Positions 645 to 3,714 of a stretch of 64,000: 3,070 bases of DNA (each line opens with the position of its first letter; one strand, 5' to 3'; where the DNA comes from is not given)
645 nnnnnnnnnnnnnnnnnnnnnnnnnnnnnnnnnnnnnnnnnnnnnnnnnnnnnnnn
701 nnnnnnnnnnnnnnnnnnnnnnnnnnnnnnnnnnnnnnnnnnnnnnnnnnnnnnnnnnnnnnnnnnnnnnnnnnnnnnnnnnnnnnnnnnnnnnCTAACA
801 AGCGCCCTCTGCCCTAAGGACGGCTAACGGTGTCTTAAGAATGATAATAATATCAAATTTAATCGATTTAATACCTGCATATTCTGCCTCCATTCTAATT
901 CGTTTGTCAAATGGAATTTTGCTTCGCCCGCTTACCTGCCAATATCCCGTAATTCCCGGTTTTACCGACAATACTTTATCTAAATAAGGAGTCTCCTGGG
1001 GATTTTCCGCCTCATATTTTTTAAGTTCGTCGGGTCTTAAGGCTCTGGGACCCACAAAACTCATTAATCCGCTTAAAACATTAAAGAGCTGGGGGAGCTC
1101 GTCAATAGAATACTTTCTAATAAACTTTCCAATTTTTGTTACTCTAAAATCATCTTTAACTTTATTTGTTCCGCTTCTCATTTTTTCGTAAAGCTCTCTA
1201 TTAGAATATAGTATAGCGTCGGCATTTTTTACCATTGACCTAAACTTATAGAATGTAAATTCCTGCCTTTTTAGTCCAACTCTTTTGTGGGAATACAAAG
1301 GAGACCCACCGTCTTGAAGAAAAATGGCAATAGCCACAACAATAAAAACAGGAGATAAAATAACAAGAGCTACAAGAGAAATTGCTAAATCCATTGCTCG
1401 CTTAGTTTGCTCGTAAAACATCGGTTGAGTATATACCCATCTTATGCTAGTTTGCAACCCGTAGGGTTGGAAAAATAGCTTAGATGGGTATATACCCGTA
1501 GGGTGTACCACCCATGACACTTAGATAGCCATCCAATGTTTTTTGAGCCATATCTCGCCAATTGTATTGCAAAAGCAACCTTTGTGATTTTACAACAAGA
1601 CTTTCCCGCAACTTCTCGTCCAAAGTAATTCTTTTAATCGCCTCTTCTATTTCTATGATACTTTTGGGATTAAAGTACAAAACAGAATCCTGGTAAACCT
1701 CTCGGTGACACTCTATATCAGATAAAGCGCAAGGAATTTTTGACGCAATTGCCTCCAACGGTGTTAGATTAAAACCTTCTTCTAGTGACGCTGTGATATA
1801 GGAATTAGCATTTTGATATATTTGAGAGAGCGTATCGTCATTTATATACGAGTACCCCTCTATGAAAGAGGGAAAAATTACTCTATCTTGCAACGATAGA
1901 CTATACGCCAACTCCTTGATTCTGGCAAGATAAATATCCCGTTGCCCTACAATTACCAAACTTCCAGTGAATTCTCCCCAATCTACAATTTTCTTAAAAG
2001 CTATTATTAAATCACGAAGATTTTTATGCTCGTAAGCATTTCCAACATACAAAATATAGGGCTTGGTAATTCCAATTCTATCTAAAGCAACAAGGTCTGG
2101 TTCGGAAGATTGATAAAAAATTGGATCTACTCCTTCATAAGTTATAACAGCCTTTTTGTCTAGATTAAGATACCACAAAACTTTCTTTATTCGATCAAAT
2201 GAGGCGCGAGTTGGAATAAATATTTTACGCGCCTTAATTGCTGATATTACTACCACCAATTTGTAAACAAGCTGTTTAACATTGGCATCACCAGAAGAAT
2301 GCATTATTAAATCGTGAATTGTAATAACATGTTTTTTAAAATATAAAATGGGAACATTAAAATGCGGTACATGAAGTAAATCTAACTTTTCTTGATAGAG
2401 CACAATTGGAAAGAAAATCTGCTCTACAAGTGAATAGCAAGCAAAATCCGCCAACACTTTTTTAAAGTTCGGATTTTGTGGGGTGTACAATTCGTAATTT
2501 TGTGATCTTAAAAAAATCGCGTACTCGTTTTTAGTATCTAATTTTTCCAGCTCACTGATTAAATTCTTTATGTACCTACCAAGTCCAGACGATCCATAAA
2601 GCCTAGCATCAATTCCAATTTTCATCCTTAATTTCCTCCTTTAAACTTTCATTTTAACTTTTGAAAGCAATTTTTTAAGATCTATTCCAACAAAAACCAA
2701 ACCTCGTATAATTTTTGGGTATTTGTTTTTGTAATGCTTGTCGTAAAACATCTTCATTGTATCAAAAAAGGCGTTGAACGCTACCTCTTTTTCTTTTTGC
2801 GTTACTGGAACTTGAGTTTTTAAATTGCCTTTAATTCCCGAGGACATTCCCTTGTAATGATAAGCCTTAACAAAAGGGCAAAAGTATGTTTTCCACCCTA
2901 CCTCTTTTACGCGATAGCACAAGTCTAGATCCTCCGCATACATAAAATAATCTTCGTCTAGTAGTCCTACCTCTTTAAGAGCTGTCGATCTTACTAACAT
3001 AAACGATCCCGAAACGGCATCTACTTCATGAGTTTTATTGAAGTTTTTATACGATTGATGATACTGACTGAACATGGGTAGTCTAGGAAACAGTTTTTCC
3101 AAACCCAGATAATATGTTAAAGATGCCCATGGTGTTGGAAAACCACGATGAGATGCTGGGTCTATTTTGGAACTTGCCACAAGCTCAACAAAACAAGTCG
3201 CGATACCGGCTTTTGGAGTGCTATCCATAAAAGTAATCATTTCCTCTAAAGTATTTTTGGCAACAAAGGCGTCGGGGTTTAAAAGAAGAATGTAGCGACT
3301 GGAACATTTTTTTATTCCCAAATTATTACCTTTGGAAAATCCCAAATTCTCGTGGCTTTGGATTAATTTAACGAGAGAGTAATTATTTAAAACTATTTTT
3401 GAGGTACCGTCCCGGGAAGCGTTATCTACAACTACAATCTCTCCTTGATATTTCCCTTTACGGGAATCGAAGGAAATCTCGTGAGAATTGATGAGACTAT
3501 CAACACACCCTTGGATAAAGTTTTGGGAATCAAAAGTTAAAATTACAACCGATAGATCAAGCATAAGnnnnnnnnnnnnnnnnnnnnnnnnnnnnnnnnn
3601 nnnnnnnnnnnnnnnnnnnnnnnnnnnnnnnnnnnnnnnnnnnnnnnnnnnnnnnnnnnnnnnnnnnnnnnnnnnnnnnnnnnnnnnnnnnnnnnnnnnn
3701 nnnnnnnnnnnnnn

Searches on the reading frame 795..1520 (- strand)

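Call 35: search_protein_families(library=pfam, proteins=[window:795-1520:-], max_evalue=0.0001)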
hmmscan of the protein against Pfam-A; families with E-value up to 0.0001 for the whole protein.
window:795-1520:- (241 aa): 1 family
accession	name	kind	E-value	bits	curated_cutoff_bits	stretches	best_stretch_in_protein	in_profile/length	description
PF02397.22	Bac_transf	-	6.2e-60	202.2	27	1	40-235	1-178/179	Bacterial sugar transferase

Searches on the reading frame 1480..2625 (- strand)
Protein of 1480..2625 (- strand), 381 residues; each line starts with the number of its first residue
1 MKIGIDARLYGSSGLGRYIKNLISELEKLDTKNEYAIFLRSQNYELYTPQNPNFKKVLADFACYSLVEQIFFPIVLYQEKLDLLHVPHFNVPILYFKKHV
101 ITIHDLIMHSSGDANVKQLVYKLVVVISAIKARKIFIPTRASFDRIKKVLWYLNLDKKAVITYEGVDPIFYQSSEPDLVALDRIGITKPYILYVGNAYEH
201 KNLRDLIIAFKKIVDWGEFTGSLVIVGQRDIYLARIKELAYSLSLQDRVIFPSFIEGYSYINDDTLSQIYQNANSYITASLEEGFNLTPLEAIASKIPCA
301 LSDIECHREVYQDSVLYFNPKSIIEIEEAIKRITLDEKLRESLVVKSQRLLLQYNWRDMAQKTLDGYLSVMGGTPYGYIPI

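Call 35: search_protein_families(library=pfam, proteins=[window:1480-2625:-], max_evalue=0.0001)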
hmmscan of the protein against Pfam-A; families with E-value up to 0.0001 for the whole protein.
window:1480-2625:- (381 aa): 3 families
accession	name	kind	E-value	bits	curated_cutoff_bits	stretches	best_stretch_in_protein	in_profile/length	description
PF00534.26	Glycos_transf_1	-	5.4e-22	78.6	26.4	1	187-344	14-166/172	Glycosyl transferases group 1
PF13692.12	Glyco_trans_1_4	-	3.5e-17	63.4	27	1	189-333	2-139/142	Glycosyl transferases group 1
PF20706.3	GT4-conflict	-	5.1e-05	22.9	26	1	186-302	195-311/385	Family 4 Glycosyltransferase in conflict systems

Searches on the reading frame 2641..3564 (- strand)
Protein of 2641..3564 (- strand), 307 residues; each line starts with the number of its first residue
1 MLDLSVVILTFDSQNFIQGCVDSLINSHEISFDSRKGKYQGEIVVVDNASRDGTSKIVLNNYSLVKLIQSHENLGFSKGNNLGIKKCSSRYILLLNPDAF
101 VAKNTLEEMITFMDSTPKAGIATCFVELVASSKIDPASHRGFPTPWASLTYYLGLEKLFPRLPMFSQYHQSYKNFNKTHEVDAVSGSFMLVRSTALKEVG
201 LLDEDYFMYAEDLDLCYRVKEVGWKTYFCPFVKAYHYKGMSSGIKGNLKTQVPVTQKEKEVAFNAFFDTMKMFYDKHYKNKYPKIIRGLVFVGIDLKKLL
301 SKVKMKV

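Call 35: search_protein_families(library=pfam, proteins=[window:2641-3564:-], max_evalue=0.0001)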
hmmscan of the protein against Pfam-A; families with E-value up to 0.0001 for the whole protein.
window:2641-3564:- (307 aa): 5 families
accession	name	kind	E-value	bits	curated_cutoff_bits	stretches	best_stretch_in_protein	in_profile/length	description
PF00535.33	Glycos_transf_2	-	1.2e-22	81.1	23.3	1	5-198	1-166/168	Glycosyl transferase family 2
PF13641.12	Glyco_tranf_2_3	-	1.6e-20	74.6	27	1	4-241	3-216/230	Glycosyltransferase like family 2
PF13632.12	Glyco_trans_2_3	-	2.2e-08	34.6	27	1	91-234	1-121/198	Glycosyl transferase family group 2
PF13506.12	Glyco_transf_21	-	2.9e-07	30.5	21.7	1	83-231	25-149/174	Glycosyl transferase family 21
PF10111.15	Glyco_tranf_2_2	-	3.1e-07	30.6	27.3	1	40-128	29-126/276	Glycosyltransferase like family 2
